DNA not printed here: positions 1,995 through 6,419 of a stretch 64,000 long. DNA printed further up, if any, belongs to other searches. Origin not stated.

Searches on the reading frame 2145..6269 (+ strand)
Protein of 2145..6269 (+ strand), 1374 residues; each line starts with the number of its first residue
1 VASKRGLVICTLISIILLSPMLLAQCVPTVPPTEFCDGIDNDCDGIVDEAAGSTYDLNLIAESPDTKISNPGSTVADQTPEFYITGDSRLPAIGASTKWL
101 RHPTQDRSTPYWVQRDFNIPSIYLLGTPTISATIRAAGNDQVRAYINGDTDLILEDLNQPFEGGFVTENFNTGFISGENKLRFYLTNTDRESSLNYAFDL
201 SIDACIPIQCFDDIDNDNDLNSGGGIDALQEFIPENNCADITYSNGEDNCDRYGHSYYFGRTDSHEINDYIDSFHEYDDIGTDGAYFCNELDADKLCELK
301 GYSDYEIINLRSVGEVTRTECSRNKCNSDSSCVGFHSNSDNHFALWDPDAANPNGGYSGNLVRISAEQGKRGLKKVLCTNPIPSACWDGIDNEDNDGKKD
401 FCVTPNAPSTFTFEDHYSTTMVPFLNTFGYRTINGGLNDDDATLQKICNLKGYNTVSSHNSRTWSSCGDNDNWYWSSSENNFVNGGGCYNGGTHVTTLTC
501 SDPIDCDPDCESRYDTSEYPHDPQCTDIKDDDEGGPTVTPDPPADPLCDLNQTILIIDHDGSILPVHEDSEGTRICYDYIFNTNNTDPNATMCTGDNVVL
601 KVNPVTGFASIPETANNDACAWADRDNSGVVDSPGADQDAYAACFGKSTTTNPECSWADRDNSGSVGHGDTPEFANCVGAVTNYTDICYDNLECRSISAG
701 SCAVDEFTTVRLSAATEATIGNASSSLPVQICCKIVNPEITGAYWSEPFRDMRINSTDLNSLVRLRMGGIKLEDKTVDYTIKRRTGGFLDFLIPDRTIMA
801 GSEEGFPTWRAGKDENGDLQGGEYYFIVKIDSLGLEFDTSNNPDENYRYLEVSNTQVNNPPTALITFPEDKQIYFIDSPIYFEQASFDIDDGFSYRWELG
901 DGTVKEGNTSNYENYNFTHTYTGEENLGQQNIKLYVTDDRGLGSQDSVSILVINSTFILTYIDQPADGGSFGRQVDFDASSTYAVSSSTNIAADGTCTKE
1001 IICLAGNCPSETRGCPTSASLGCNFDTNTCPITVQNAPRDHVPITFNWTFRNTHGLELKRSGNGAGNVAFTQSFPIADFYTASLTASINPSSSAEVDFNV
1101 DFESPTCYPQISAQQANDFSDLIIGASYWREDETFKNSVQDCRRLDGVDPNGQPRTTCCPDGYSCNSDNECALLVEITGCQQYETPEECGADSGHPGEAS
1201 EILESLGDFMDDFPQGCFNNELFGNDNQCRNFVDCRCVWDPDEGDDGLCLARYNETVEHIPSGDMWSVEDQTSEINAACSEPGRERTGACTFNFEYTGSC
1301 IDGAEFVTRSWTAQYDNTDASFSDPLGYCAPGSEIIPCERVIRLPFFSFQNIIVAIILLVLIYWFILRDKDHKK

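Call 47: search_protein_families(library=pfam, proteins=[window:2145-6269:+], max_evalue=0.001)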
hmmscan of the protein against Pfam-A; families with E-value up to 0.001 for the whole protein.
window:2145-6269:+ (1374 aa): 3 families
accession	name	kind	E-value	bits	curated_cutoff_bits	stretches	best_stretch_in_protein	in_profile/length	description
PF18911.6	PKD_4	-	7.1e-06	26.4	27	1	884-948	25-81/85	PKD domain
PF00801.26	PKD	-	2.5e-05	24.6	23.5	0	890-943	27-72/80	PKD domain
PF11617.13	Cu-binding_MopE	-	3.8e-05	24.3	27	1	33-49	14-30/30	Putative metal-binding motif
